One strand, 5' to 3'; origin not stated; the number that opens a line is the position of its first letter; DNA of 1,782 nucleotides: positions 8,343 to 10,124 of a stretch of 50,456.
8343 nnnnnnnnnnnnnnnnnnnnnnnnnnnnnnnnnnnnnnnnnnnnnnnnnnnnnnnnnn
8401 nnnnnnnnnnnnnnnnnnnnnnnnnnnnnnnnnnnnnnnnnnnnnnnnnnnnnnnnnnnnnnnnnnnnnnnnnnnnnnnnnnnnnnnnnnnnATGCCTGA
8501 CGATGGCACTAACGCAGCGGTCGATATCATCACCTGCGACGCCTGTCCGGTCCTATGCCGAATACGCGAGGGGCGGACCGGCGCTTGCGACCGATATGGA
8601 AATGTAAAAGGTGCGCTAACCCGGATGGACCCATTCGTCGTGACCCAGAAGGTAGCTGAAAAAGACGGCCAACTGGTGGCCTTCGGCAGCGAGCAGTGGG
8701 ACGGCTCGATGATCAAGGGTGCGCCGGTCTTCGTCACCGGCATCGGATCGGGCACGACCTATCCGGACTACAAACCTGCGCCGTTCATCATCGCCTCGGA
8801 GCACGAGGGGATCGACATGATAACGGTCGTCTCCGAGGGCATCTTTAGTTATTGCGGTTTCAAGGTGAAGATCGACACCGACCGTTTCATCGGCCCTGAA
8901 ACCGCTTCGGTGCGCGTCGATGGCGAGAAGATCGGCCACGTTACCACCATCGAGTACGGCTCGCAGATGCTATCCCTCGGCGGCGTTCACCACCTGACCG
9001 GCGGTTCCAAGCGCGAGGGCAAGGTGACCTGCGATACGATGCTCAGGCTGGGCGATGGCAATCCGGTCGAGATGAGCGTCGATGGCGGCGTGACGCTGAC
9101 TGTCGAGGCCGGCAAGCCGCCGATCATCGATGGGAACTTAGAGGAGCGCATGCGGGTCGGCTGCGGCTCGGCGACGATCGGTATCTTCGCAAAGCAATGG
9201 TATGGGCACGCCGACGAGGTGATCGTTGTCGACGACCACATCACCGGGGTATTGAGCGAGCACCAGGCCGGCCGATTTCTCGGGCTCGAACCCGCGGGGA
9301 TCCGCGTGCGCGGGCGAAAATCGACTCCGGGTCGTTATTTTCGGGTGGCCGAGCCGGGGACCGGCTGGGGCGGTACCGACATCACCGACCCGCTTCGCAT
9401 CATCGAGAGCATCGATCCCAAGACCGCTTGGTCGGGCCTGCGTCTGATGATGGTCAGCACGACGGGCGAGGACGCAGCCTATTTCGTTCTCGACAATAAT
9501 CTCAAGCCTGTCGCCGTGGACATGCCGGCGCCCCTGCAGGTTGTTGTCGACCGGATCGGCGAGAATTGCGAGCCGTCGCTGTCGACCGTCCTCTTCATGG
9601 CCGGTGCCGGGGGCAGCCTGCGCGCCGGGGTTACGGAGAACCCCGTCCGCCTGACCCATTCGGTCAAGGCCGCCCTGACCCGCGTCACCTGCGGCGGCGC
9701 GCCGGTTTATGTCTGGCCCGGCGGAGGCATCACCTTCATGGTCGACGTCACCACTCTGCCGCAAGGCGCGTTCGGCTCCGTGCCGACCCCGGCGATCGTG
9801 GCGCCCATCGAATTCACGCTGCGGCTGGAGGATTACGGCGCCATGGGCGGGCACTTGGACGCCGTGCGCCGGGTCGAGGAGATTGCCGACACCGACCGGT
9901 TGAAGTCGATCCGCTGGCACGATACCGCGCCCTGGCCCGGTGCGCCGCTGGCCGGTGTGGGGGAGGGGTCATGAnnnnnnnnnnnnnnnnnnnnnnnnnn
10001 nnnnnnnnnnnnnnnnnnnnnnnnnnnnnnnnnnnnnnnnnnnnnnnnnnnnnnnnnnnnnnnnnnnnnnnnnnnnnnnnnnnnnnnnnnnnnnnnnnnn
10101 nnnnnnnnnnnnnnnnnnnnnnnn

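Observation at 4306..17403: Candidate nicotinate-type N-heterocycle ring-reduction pathway: Moco hydroxylase + Hnr-like + enamidase-like, with dedicated importer and two unknown-function partners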

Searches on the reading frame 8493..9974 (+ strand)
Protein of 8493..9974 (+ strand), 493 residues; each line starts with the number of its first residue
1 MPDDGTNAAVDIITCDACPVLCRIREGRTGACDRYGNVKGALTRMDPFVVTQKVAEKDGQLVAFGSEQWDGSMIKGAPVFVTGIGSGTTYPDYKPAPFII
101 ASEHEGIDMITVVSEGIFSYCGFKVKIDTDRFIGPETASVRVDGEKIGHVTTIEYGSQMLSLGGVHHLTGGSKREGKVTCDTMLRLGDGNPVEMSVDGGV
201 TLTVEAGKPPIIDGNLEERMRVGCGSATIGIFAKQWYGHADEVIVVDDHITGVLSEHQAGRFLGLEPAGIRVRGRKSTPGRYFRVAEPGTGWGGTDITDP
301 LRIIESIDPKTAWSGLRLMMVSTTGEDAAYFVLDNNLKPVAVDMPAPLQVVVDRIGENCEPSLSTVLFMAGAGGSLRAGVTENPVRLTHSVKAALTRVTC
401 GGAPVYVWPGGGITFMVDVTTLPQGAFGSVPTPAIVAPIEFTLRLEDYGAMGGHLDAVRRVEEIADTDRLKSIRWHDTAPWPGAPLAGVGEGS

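Call 3: search_protein_families(library=pfam, proteins=[window:8493-9974:+])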
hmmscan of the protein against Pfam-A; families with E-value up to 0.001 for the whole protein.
window:8493-9974:+ (493 aa): 0 families

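Call 4: search_protein_families(library=ncbifam, proteins=[window:8493-9974:+])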
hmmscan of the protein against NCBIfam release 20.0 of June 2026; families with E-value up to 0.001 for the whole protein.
window:8493-9974:+ (493 aa): 0 families

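Call 6: search_solved_structures(query=window:8493-9974:+, max_evalue=1)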
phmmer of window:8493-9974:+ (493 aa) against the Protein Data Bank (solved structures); distinct sequences matched with E-value up to 1: 3.
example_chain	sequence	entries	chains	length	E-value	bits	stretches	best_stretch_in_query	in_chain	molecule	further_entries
2j28_9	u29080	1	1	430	0.22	13.7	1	129-227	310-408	Signal recognition particle protein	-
6rxu_CW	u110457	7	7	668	0.31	13.2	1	95-163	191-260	Ribosome biogenesis protein ENP2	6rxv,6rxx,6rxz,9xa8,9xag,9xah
6l8d_A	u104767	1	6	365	0.91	11.7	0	216-274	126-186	Magnesium-chelatase subunit ChlI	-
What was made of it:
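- Tried and rejected: Hnr gave nothing (calls 3, 6).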

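Call 9: find_homologous_proteins(query=window:8493-9974:+)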
Query window:8493-9974:+ (493 aa): 8000 proteins with E <= 0.001 among 8000 candidates; the best 120 are listed.
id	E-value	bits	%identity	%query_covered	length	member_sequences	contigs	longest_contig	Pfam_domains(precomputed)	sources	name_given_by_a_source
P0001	0.0e+0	1129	100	100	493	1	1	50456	-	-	-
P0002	2.5e-294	995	87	99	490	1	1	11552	-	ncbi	ncbi:MAG: 6-hydroxynicotinate reductase [Alphaproteobacteria bacterium]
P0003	1.7e-289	979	-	-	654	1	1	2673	-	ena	-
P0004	8.3e-288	974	95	91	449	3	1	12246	-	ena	-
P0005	1.3e-284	963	87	97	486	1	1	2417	-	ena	-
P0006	9.9e-284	960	84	99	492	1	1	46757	-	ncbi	-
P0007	1.3e-283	960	85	100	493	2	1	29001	-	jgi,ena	-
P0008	1.3e-278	943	82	100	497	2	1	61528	-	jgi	jgi:hypothetical protein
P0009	3.0e-278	942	83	100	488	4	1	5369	-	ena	-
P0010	9.6e-278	940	81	100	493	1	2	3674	-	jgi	jgi:hypothetical protein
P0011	1.0e-275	934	80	100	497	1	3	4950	-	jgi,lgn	jgi:hypothetical protein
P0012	1.4e-275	933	80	100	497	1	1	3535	-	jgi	-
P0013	1.9e-275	933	80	100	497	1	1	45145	-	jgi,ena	-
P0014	3.1e-275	932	79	100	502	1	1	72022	-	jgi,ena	-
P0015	1.4e-274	930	80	100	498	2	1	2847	-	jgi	jgi:6-hydroxynicotinate reductase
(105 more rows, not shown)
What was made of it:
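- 8493..9974 (+): 6-hydroxynicotinate reductase (Hnr), short form. It lacks the N-terminal 2x[4Fe-4S] ferredoxin domain and keeps the C15-x2-C18-x3-C22-x9-C32 motif. Source names for relatives (call 9).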

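Call 22: find_related_loci(query=window:8493-9974:+, collection=genome_contigs, flank=10000)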
Query window:8493-9974:+ (493 aa) in genome_contigs; peptide patterns used: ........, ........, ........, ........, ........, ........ (x = any residue, [..] = any of these).
600 stretches matched a pattern (row limit reached: there are more); 574 encode a relative of the query (tblastn E <= 1e-3); the best 80 are kept; 80 distinct loci.
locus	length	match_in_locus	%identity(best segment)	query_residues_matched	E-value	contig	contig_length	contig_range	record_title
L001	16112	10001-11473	81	1-491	0e+0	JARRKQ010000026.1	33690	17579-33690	MAG: Alphaproteobacteria bacterium isolate Spart_050_MAG scaffold_191, whole genome shotgun sequence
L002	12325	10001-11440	79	11-490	0e+0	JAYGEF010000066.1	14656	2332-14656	MAG: Alphaproteobacteria bacterium isolate OC6_3000m_MAG_168 OC6_3000m_contig_4948406, whole genome shotgun sequence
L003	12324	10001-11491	78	1-493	0e+0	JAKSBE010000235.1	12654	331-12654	MAG: Kiloniellales bacterium isolate MAG.149 k141_1713838, whole genome shotgun sequence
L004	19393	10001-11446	79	8-489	0e+0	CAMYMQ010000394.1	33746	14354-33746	MAG: uncultured Alphaproteobacteria bacterium isolate Biocath_Alpha_02 genome assembly, contig: k127_27499, whole genome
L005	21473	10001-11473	77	1-489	0e+0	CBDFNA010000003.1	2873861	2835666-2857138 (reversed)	MAG: Alphaproteobacteria bacterium isolate 456df9e9-cc6a-4da3-9ba1-058004e9e0f4 genome assembly, contig: contig_3, whole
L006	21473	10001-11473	76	1-489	0e+0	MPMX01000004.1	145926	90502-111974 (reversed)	MAG: Rhodospirillaceae bacterium bin65 NODE_159_length_145926_cov_18.177_ID_317, whole genome shotgun sequence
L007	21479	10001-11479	76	1-491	0e+0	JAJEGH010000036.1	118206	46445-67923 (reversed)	MAG: Alphaproteobacteria bacterium isolate p16x44bins.53 k141_1796856, whole genome shotgun sequence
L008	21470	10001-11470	76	1-488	0e+0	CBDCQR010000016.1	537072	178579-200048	MAG: Alphaproteobacteria bacterium isolate 0c7eebbd-8401-49bd-bf8d-b91b5e99145f genome assembly, contig: contig_16, whol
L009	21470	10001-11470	76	1-488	0e+0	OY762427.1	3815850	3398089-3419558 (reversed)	MAG: Alphaproteobacteria bacterium isolate ccf0328c-cffc-48f6-8afa-02e3c565a3a4 genome assembly, chromosome: 1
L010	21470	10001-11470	76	1-488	0e+0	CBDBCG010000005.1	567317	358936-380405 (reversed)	MAG: Alphaproteobacteria bacterium isolate 0bf2ae11-f7ef-4b98-947a-5f0f4121c03f genome assembly, contig: contig_5, whole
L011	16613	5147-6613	74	1-488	0e+0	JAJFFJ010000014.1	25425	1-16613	MAG: Alphaproteobacteria bacterium isolate OFTM385 OFTM385_13, whole genome shotgun sequence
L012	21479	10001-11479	72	1-493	0e+0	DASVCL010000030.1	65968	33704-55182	MAG TPA_asm: Alphaproteobacteria bacterium isolate SMAG_U2005 k141_1185029, whole genome shotgun sequence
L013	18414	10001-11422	74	12-485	0e+0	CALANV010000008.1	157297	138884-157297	MAG TPA_asm: uncultured Rhodospirillales bacterium isolate SRR5251193_bin.29_CONCOCT_v1.1_MAG genome assembly, contig: E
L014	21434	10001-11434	73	11-488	0e+0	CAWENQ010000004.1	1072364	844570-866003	MAG: uncultured Alphaproteobacteria bacterium isolate MFD02360.bin.1.49 genome assembly, contig: contig_14048, whole gen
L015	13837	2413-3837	72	12-482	0e+0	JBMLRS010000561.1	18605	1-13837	MAG: Elsteraceae bacterium isolate LE_400138 NODE_3980_length_18605_cov_5.052453, whole genome shotgun sequence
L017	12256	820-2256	71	5-482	0e+0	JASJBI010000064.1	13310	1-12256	MAG: Alphaproteobacteria bacterium isolate MO_074.B3 MO_074.c_838, whole genome shotgun sequence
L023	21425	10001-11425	72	11-482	0e+0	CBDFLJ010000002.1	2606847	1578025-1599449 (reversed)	MAG: Alphaproteobacteria bacterium isolate 1b7322cf-0fa0-4cdd-8357-c9917fa2ed58 genome assembly, contig: contig_2, whole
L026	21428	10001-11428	72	12-484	0e+0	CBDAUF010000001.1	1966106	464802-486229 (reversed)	MAG: Alphaproteobacteria bacterium isolate da7f95fe-6377-4274-8bb6-9737539f4857 genome assembly, contig: contig_1, whole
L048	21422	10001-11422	71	12-482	0e+0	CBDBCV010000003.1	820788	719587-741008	MAG: Alphaproteobacteria bacterium isolate 0a395d48-fa07-49d0-ad8e-9481763700a5 genome assembly, contig: contig_3, whole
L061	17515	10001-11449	68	12-488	0e+0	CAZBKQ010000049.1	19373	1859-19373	MAG TPA_asm: uncultured Rhodospirillaceae bacterium isolate SRP134809_co1_146 genome assembly, contig: NODE_5270_length_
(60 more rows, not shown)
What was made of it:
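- Closest known: Proteobacterial nicotinate cluster of Azorhizobium caulinodans ORS571. Different: Hnr is at most 81% identical to any species-representative genome (call 22) and 87% to a MAG protein (call 9).
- The closest genome locus is 81% identical in Hnr (call 22).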

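Call 36: search_protein_families(library=pfam, proteins=[window:8493-9974:+], max_evalue=1)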
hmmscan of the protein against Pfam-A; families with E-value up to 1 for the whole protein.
window:8493-9974:+ (493 aa): 1 family
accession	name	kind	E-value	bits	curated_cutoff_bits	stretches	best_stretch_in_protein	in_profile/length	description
PF08669.17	GCV_T_C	-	0.0052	17.1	25.9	1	121-157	4-38/80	Glycine cleavage T-protein C-terminal barrel domain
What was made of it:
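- Hnr has no FMN_bind domain (calls 3, 36).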

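Call 54: search_protein_families(library=pfam, proteins=[L007:12500-13546:+, L048:17315-18925:+, L017:9088-11145:+, L026:4250-6127:-, L026:1687-3024:-, L061:3576-4799:+, L023:3179-4210:-, L048:13681-14556:+, L048:19038-20009:-, L048:16357-17397:+], max_evalue=0.00001)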
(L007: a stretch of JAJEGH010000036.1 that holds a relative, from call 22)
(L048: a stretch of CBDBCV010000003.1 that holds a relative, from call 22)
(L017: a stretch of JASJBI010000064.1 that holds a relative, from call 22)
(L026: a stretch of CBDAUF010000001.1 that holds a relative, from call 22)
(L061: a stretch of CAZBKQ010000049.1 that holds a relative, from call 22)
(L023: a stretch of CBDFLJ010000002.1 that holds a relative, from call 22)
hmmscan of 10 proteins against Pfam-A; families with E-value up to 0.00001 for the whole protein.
L007:12500-13546:+ (348 aa): 2 families
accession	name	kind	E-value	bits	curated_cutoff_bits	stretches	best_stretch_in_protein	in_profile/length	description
PF19112.6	VanA_C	-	1.4e-51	175.9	23.5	1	144-337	1-192/193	Vanillate O-demethylase oxygenase C-terminal domain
PF00355.32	Rieske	-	6.1e-21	74.6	20.3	1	8-89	1-83/88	Rieske [2Fe-2S] domain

L048:17315-18925:+ (536 aa): 2 families
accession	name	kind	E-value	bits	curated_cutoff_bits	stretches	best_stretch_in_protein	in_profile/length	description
PF00501.34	AMP-binding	-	6.1e-73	246.3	29.9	1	46-389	4-376/384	AMP-binding enzyme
PF13193.12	AMP-binding_C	-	9e-18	65.4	24.5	1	449-526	1-76/76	AMP-binding enzyme C-terminal domain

L017:9088-11145:+ (685 aa): 3 families
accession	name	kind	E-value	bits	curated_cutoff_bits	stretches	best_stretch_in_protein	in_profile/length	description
PF01968.24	Hydantoinase_A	-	1.8e-89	300.3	22.9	1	199-487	1-290/291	Hydantoinase/oxoprolinase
PF05378.19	Hydant_A_N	-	2.5e-53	180.9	25.2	1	6-177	2-174/176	Hydantoinase/oxoprolinase N-terminal region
PF19278.4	Hydant_A_C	-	2e-07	31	21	1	515-670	25-184/193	Hydantoinase/oxoprolinase C-terminal domain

L026:4250-6127:- (625 aa): 3 families
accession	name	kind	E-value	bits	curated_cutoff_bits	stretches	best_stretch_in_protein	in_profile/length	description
PF01855.24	POR_N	-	5.8e-52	177.2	27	1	269-480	7-218/231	Pyruvate flavodoxin/ferredoxin oxidoreductase, thiamine diP-bdg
PF01558.24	POR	-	4.1e-25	89.4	27.4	1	31-220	2-172/173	Pyruvate ferredoxin/flavodoxin oxidoreductase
PF17147.9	PFOR_II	-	6.2e-06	27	27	0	526-589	3-72/102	Pyruvate:ferredoxin oxidoreductase core domain II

L026:1687-3024:- (445 aa): 2 families
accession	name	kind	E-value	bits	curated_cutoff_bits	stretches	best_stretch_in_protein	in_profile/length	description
PF07992.20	Pyr_redox_2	-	1.7e-12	47.8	26.1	1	11-181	2-175/291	Pyridine nucleotide-disulphide oxidoreductase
PF13450.12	NAD_binding_8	-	3.9e-06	27.5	21.9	1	14-57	1-42/68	NAD(P)-binding Rossmann-like domain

L061:3576-4799:+ (407 aa): 1 family
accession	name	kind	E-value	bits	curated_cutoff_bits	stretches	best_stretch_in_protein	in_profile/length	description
PF02515.22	CoA_transf_3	-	1e-135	453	23.3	1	5-382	1-366/366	CoA-transferase family III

L023:3179-4210:- (343 aa): 1 family
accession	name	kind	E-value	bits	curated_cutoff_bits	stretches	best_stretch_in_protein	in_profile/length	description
PF02775.26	TPP_enzyme_C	-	3.7e-29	101.9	21.9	1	58-203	4-151/151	Thiamine pyrophosphate enzyme, C-terminal TPP binding domain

L048:13681-14556:+ (291 aa): 1 family
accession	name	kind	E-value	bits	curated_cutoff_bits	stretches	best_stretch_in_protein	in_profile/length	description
PF00753.33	Lactamase_B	-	1.9e-22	80.6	22.7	1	61-250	8-181/196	Metallo-beta-lactamase superfamily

L048:19038-20009:- (323 aa): 1 family
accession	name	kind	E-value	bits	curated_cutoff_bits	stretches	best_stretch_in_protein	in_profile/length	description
PF09084.16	NMT1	-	1.6e-06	28.6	20.5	1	26-224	9-205/216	NMT1/THI5 like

L048:16357-17397:+ (346 aa): 2 families
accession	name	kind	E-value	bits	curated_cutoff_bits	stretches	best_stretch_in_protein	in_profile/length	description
PF00378.25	ECH_1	-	6.6e-49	166.9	27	2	154-332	73-250/251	Enoyl-CoA hydratase/isomerase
PF16113.10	ECH_2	-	6.2e-26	92.1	27.2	1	66-262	1-179/335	Enoyl-CoA hydratase/isomerase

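Call 61: predict_structure(alignment_id=A3)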
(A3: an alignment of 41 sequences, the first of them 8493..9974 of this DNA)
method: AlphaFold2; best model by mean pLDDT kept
length: 493 residues; sequences in the alignment: 41
mean_pLDDT: 64.5   pTM: 0.64
mean pLDDT of the five models: 64.5, 61.4, 60.2, 59.7, 50.5
residues with pLDDT >= 90: 38; 70-90: 163; 50-70: 177; < 50: 115
segments of 3 or more residues with pLDDT < 50: 1-9, 55-69, 83-96, 165-171, 275-291, 359-364, 370-388, 409-413, 476-493
pLDDT, mean of each block of 10 residues (from residue 1): 40 65 78 70 63 48 36 58 43 48 70 64 61 80 84 60 53 65 81 90 82 77 59 76 75 74 80 50 38 59 87 94 80 96 85 61 50 40 49 61 55 58 67 66 76 72 66 49 34 28
secondary structure, 60 per line:
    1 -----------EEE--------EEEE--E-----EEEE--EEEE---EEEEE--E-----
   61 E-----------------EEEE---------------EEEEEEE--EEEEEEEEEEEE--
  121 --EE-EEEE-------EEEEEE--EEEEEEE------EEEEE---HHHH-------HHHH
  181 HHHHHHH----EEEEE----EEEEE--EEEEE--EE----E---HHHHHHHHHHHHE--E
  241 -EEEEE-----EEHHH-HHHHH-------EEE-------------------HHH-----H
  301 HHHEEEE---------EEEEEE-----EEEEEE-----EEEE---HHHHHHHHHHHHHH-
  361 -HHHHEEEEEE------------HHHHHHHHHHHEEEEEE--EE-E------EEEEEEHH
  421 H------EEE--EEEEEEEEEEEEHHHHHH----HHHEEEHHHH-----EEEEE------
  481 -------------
elements in order: E12-14 E23-26 E35-38 E41-44 E48-52 E79-82 E98-104 E107-118 E126-129 E137-142 E145-151 E158-162 H166-169 H177-187 E192-196 E201-205 E208-212 H225-236 E242-246 H258-262 E270-272 H300-303 E304-307 E317-322 E328-333 E339-342 H346-359 H362-365 E366-371 H384-394 E395-400 E413-418 E428-430 E433-444 H445-450 E458-460 H461-464 E470-474

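Call 66: fold_search(model_id=the predicted structure, library=pdb)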
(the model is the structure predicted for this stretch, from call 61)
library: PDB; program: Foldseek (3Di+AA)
matches with E <= 10: 185; with E <= 0.001: 0
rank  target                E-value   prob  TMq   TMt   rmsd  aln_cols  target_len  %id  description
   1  3zxu_A                3.0e-01  0.06  0.06  0.13  18.8       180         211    8  Crystal structure of the Ctf19-Mcm21 kinetochore heterodimer from yeast (released 2012-03-14)
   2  9ma5_B                6.4e-01  0.02  0.06  0.09  19.5       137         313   10  CryoEM structure of a transmembrane protein (released 2026-03-18)
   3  3atf                  6.4e-01  0.01  0.06  0.09  18.3       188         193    8  Crystal Structure of the Kir3.2 Cytoplasmic Domain (Na+-free crystal soaked in 200 mM Cesium chloride) (released 2011-10-19)
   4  9mh8_C                6.8e-01  0.01  0.05  0.07  17.0       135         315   10  CryoEM structure of G protein-gated inwardly rectifying potassium channel GIRK2 R92F (State 2) (released 2025-12-10)
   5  9uyn_A                8.5e-01  0.01  0.04  0.05  23.3       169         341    9  Cryo-EM structure of the G protein-coupled receptor 1 (GPR1) bound to beta-arrestin 1 in ligand-free state (released 2025-11-19)
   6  1z8y_A                9.0e-01  0.01  0.05  0.07  23.9       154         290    9  Mapping the E2 Glycoprotein of Alphaviruses (released 2006-02-07)
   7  4arl_A                1.1e+00  0.02  0.06  0.08  16.1       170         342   11  Structure of the inactive pesticin D207A mutant (released 2012-05-16)
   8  3spc                  1.1e+00  0.01  0.05  0.06  18.2       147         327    6  Inward rectifier potassium channel Kir2.2 in complex with dioctanoylglycerol pyrophosphate (DGPP) (released 2011-08-24)
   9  3spg                  1.2e+00  0.01  0.05  0.06  16.9       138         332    7  Inward rectifier potassium channel Kir2.2 R186A mutant in complex with PIP2 (released 2011-08-24)
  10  1u4f_D                1.3e+00  0.01  0.05  0.09  18.1       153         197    6  Crystal Structure of Cytoplasmic Domains of IRK1 (Kir2.1) channel (released 2005-03-08)
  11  4exm_A                1.3e+00  0.01  0.05  0.08  20.0       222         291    9  The crystal structure of an engineered phage lysin containing the binding domain of pesticin and the killing domain of (released 2012-06-20)
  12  5fx8_U                1.4e+00  0.03  0.08  0.12  15.2       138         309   10  Complete structure of manganese lipoxygenase of Gaeumannomyces graminis and partial structure of zonadhesin of Komagat (released 2016-06-22)
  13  5gr5                  1.5e+00  0.01  0.07  0.06  17.6       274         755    8  Crystal structure of branching enzyme W610A mutant from Cyanothece sp. ATCC 51142 (released 2017-08-16)
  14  3sph                  1.5e+00  0.01  0.04  0.06  17.9       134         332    9  Inward rectifier potassium channel Kir2.2 I223L mutant in complex with PIP2 (released 2011-08-24)
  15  6xnx_D                1.5e+00  0.01  0.07  0.09  23.0       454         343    7  Structure of RAG1 (R848M/E649V)-RAG2-DNA Strand Transfer Complex (Dynamic-Form) (released 2020-08-26)
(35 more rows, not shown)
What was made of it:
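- Tried and rejected: The AF2 model is weak (pLDDT 64.5, call 61) and Foldseek found nothing below E 0.3 (call 66), so this is inconclusive.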
